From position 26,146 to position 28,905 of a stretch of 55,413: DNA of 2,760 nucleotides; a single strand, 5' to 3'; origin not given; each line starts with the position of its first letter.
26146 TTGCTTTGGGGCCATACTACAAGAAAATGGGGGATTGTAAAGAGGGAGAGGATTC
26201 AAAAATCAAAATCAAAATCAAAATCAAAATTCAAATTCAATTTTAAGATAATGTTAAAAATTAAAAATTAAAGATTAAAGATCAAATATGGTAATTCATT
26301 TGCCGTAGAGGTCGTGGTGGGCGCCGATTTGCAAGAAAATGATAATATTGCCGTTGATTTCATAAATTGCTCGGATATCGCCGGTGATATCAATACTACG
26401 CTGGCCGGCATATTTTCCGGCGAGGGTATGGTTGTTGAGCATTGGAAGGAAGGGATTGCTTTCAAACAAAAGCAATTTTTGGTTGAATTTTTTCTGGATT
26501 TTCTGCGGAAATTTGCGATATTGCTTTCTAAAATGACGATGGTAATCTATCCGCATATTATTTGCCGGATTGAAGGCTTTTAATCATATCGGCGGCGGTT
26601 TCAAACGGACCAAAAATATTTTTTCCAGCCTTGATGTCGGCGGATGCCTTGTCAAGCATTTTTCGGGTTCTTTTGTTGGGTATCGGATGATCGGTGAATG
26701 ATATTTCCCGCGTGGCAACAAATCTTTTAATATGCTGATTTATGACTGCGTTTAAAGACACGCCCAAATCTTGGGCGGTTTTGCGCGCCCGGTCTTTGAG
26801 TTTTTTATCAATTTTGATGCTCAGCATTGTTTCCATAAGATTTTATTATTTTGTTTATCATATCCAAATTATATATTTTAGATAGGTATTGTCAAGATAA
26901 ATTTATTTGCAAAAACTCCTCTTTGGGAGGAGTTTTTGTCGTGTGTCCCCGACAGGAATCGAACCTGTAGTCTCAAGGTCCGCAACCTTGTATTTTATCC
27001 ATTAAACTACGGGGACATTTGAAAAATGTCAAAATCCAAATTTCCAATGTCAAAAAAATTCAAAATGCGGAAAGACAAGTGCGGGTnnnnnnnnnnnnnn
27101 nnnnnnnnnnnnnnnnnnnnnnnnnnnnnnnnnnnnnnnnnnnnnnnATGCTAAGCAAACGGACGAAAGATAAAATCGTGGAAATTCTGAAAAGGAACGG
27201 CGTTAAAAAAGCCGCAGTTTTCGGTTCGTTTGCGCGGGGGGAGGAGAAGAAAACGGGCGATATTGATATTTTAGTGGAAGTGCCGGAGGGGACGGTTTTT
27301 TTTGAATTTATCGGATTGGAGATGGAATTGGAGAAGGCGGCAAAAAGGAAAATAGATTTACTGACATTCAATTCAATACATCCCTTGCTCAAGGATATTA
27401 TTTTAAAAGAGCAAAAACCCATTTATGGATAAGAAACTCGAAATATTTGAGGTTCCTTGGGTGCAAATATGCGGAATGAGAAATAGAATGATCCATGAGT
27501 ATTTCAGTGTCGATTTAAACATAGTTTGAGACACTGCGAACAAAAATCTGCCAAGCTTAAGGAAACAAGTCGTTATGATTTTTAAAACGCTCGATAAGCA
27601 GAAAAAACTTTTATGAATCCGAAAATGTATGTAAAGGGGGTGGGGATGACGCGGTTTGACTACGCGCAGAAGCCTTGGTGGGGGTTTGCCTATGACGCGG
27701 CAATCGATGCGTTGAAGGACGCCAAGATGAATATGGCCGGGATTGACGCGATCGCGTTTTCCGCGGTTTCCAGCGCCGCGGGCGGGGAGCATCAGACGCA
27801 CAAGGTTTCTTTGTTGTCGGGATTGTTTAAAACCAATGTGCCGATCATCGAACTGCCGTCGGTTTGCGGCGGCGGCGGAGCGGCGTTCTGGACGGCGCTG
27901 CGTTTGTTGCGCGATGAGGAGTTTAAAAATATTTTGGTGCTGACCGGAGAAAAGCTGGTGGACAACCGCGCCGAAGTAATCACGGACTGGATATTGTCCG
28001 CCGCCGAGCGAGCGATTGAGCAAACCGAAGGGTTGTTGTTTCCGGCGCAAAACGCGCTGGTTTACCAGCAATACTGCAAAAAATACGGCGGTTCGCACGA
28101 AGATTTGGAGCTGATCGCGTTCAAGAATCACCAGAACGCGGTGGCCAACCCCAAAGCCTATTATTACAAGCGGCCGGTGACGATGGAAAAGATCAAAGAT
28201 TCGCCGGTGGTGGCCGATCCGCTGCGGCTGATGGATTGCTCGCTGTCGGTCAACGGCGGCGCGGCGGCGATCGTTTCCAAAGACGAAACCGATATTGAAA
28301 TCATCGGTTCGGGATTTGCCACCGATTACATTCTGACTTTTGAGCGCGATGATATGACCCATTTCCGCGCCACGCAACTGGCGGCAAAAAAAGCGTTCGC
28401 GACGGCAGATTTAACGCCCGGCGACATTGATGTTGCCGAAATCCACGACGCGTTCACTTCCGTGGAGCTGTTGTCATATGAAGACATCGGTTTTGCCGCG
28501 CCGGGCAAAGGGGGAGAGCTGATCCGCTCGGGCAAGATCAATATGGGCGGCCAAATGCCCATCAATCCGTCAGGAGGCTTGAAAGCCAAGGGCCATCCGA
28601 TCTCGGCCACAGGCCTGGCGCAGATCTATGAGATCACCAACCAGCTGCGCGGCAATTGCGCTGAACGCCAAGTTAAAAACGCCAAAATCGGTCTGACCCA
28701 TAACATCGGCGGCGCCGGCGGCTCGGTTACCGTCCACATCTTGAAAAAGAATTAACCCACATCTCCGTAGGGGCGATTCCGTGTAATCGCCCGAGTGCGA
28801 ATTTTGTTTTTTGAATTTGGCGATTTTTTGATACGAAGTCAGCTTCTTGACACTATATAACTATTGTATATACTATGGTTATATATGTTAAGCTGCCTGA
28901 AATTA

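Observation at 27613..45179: Lipid-synthesis cluster with no ACP, KAS, FabD or AcpS: candidate CoA-based fatty-acid and membrane-lipid pathway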

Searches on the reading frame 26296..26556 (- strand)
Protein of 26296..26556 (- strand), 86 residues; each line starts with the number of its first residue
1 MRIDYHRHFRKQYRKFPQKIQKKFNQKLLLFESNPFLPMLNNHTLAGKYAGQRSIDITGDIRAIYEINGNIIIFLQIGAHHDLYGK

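Call 88: search_protein_families(library=pfam, proteins=[window:26296-26556:-], max_evalue=0.01)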
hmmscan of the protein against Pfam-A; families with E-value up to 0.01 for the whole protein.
window:26296-26556:- (86 aa): 2 families
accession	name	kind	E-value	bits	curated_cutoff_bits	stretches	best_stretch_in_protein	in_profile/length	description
PF15738.11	YafQ_toxin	-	9.3e-12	45.5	30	1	2-84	2-87/88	Bacterial toxin of type II toxin-antitoxin system, YafQ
PF05016.21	ParE_toxin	-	0.00081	20.4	23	1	5-84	3-89/89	ParE toxin of type II toxin-antitoxin system, parDE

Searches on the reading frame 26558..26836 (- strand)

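Call 88: search_protein_families(library=pfam, proteins=[window:26558-26836:-], max_evalue=0.01)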
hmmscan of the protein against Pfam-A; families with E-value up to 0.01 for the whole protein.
window:26558-26836:- (92 aa): 2 families
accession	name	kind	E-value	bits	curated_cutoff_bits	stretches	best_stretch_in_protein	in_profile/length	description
PF04221.18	RelB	-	0.00029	21.1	22.4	1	3-68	2-68/82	RelB antitoxin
PF19891.5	DUF6364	-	0.0012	19.7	27.3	1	1-54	1-39/70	Family of unknown function (DUF6364)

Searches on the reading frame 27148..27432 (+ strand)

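Call 88: search_protein_families(library=pfam, proteins=[window:27148-27432:+], max_evalue=0.01)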
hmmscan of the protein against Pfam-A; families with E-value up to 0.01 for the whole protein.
window:27148-27432:+ (94 aa): 3 families
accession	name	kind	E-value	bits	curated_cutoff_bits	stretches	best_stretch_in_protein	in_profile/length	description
PF01909.29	NTP_transf_2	-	8.2e-18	65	21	1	8-88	2-89/93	Nucleotidyltransferase domain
PF18765.7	Polbeta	-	1.6e-16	60.7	26.9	1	9-93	2-88/93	Polymerase beta, Nucleotidyltransferase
PF14792.12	DNA_pol_B_palm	-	0.00022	21.9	25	1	20-50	25-54/113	DNA polymerase beta palm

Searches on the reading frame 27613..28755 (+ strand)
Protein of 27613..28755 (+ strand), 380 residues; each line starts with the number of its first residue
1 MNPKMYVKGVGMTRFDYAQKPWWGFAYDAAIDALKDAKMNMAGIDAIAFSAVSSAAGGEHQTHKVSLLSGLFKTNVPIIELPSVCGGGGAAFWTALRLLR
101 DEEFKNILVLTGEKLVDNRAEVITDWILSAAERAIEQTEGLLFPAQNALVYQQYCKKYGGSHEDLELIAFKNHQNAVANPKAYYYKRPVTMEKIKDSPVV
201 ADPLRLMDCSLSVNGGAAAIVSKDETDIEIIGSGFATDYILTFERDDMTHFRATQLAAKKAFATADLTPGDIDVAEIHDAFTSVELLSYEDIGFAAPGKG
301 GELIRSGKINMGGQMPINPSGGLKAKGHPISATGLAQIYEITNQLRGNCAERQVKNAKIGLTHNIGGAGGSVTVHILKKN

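Call 3: search_protein_families(library=pfam, proteins=[window:27613-28755:+], max_evalue=0.01)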
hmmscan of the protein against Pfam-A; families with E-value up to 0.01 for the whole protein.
window:27613-28755:+ (380 aa): 5 families
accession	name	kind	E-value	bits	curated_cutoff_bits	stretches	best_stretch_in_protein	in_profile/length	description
PF22691.2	Thiolase_C_1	-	4.3e-47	159.9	28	1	241-379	8-144/144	Thiolase C-terminal domain-like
PF00108.29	Thiolase_N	-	5.4e-11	42.8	26.4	1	29-198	30-209/260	Thiolase, N-terminal domain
PF02803.24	Thiolase_C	-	4.9e-10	39.5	27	1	254-360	24-112/123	Thiolase, C-terminal domain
PF08545.16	ACP_syn_III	-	0.0059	16.9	24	0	83-116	5-38/80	3-Oxoacyl-[acyl-carrier-protein (ACP)] synthase III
PF02801.28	Ketoacyl-synt_C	-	0.0073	16.7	20.8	0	252-282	25-55/119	Beta-ketoacyl synthase, C-terminal domain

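Call 21: search_protein_families(library=ncbifam, proteins=[window:27613-28755:+], max_evalue=0.001)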
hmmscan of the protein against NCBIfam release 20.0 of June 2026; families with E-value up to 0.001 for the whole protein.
window:27613-28755:+ (380 aa): 29 families (the best 25 are shown)
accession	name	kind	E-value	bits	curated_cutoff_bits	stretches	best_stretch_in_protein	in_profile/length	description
NF004720.0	PRK06064.1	subfamily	8.6e-97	324.3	420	1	5-379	4-387/389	thiolase domain-containing protein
NF053570.1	AcCoTHIOL_METTL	equivalog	4.4e-81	272.7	600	1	20-379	20-383/385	acetyl-CoA acetyltransferase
NF005704.0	PRK07516.1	subfamily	5.4e-71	239.6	412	1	26-378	26-386/389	thiolase domain-containing protein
NF006102.0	PRK08256.1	subfamily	8.4e-70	235.8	436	1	2-379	2-392/394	lipid-transfer protein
NF009228.0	PRK12578.1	subfamily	2.7e-68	230.4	485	1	2-378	2-386/387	thiolase domain-containing protein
NF004810.0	PRK06157.1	equivalog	1.2e-63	215.6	403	1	7-372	11-388/400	acetyl-CoA acetyltransferase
NF004715.0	PRK06059.1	equivalog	3.6e-51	174.4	424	2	235-374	259-397/399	lipid-transfer protein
NF004982.0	PRK06365.1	equivalog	7.4e-50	170.2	695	2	248-379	289-428/430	thiolase domain-containing protein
NF004811.0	PRK06158.1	subfamily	2.3e-48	165.1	421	1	26-377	32-378/384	acetyl-CoA acetyltransferase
NF053628.1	BnzsclthlBbsBGT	equivalog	2.1e-47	161.8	750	1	3-375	5-377/389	benzoylsuccinyl-CoA thiolase subunit BbsB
NF005892.0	PRK07855.1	subfamily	4.9e-47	160.6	469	1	127-358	131-370/390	lipid-transfer protein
NF004936.0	PRK06289.1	equivalog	2.4e-44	151.7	375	1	26-378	30-402/405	acetyl-CoA acetyltransferase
NF006180.0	PRK08313.1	subfamily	5.1e-43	147.4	514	1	7-376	8-381/389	thiolase domain-containing protein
NF006010.0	PRK08142.1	subfamily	4.5e-37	127.7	462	1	129-372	128-377/388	thiolase domain-containing protein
NF004721.0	PRK06065.1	equivalog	1.9e-34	119.2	455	1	4-374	11-388/393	thiolase domain-containing protein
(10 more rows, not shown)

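Call 39: search_solved_structures(query=window:27613-28755:+, max_evalue=1e-10, show_alignments=2)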
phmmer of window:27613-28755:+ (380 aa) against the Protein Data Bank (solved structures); distinct sequences matched with E-value up to 1e-10: 19.
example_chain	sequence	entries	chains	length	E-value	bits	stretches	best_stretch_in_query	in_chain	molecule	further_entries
7yvy_A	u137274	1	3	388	1.7e-63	217.9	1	4-379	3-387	Acetyl-CoA acetyltransferase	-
4yzo_A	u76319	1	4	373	1.7e-52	181.7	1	32-376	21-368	Putative acyl-CoA acyltransferase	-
6esq_A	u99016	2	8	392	1.6e-51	178.6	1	7-378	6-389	acetoacetyl-CoA thiolase | Acetyl-CoA acetyltransferase thiolase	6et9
6hsj_A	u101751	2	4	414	4.6e-49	170.4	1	4-378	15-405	SCP2-thiolase (type-1)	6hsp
6hrv_A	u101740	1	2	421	5e-49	170.3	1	4-378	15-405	SCP2-thiolase (type-1)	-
7pxp_C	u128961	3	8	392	6.3e-42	146.9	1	4-375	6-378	Benzoylsuccinyl-CoA thiolase subunit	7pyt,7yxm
4bia_A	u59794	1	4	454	1.1e-35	126.4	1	74-371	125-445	3-KETOACYL-COA THIOLASE, PUTATIVE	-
4bi9_A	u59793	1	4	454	3.7e-35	124.7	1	74-371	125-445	3-KETOACYL-COA THIOLASE, PUTATIVE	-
3zbg_A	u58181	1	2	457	5.8e-35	124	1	77-372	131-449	3-KETOACYL-COA THIOLASE-LIKE PROTEIN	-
3zbk_A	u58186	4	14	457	8.5e-34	120.2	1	77-372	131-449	3-KETOACYL-COA THIOLASE-LIKE PROTEIN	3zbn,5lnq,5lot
4u4e_A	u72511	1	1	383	1e-33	119.9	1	139-376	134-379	Thiolase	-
3zbl_A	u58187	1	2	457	1.1e-33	119.8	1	77-372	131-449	3-KETOACYL-COA THIOLASE-LIKE PROTEIN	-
6ok1_A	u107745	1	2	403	5.5e-29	104.4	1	140-341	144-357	Lipid-transfer protein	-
9myr_A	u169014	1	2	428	1e-27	100.2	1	148-368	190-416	Nonspecific lipid-transfer protein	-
5m3k_C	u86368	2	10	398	2e-23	86.1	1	257-377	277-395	2,4-diacetylphloroglucinol biosynthesis protein PhlC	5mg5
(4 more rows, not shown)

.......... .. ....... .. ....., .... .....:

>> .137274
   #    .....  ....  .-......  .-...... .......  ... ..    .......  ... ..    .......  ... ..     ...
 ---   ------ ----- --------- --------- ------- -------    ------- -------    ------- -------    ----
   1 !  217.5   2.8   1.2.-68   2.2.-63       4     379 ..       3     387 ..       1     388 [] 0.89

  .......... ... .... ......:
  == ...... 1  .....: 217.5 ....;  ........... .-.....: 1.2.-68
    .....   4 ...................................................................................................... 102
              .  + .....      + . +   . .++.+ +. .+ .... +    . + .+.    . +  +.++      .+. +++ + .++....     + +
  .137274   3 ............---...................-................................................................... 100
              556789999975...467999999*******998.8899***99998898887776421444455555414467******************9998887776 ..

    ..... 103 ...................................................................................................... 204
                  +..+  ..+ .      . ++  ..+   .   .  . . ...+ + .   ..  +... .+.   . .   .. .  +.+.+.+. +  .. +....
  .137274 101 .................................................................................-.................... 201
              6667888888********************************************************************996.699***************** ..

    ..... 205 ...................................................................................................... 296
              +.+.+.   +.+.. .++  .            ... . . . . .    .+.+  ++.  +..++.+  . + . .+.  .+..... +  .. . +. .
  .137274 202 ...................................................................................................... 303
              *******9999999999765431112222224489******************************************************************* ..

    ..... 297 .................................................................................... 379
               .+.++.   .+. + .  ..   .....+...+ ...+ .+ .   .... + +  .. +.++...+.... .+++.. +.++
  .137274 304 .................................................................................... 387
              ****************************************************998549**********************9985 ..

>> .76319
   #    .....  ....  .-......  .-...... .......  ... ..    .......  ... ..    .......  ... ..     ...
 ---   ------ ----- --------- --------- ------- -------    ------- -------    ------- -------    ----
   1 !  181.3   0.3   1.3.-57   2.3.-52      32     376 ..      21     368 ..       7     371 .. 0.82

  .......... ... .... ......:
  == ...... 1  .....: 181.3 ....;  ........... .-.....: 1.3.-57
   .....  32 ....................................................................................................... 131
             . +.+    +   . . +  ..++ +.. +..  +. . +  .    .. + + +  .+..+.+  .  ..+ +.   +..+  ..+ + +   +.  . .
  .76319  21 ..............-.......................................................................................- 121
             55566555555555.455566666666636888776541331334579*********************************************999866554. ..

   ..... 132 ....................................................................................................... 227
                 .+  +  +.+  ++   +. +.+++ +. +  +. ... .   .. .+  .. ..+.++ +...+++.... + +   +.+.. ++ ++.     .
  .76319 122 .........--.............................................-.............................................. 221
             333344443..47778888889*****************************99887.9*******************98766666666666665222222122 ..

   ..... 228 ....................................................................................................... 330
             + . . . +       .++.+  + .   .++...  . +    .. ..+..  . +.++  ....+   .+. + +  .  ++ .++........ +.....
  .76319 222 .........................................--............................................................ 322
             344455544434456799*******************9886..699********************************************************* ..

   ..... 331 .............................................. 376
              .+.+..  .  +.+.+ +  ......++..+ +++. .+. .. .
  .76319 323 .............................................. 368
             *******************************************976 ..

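Call 46: find_homologous_proteins(query=window:27613-28755:+, max_evalue=1e-10)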
Query window:27613-28755:+ (380 aa): 4263 proteins with E <= 1e-10 among 8000 candidates; the best 120 are listed.
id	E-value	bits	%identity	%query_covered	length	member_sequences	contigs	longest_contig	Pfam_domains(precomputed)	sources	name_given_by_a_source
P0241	2.1e-253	858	100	100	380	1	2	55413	PF02803.25,PF00108.30,PF22691.3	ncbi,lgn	ncbi:MAG: thiolase family protein [Minisyncoccales bacterium]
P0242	7.4e-232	787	94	97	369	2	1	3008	PF02803.25,PF00108.30,PF22691.3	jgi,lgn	jgi:Acetyl-CoA acetyltransferase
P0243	2.8e-230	782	89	100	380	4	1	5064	PF02803.25,PF00108.30,PF22691.3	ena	-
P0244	1.1e-229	780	89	100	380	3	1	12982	PF02803.25,PF00108.30,PF22691.3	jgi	jgi:acetyl-CoA C-acetyltransferase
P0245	1.4e-228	776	88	100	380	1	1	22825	PF02803.25,PF00108.30,PF22691.3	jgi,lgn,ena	-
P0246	6.2e-228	774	88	100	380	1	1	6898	PF02803.25,PF00108.30,PF22691.3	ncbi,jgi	ncbi:MAG: thiolase family protein [Candidatus Paceibacterota bacterium]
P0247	2.0e-226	769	89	100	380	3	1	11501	PF02803.25,PF00108.30,PF22691.3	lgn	-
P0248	1.4e-224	763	86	100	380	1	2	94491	PF02803.25,PF00108.30,PF22691.3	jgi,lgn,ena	-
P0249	4.3e-223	758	87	100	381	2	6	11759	PF02803.25,PF00108.30,PF22691.3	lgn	-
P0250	9.6e-223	757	86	99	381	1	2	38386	PF02803.25,PF00108.30,PF22691.3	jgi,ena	jgi:acetyl-CoA C-acetyltransferase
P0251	7.8e-222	754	87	99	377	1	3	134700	PF02803.25,PF00108.30,PF22691.3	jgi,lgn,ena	-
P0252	3.8e-221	752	87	100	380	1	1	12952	PF02803.25,PF00108.30,PF22691.3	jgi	jgi:acetyl-CoA C-acetyltransferase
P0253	7.3e-221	751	87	100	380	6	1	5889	PF02803.25,PF00108.30,PF22691.3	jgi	jgi:acetyl-CoA C-acetyltransferase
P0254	2.1e-220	749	85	100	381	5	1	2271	PF02803.25,PF00108.30,PF22691.3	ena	-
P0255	6.8e-220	747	86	100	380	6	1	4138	PF02803.25,PF00108.30,PF22691.3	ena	-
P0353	5.0e-185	633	72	99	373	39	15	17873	PF02803.25,PF00108.30,PF22691.3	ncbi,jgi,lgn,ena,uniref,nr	ncbi:MAG: acetyl-CoA acetyltransferase [Candidatus Nealsonbacteria bacterium CG18_big_fil_WC_8_21_14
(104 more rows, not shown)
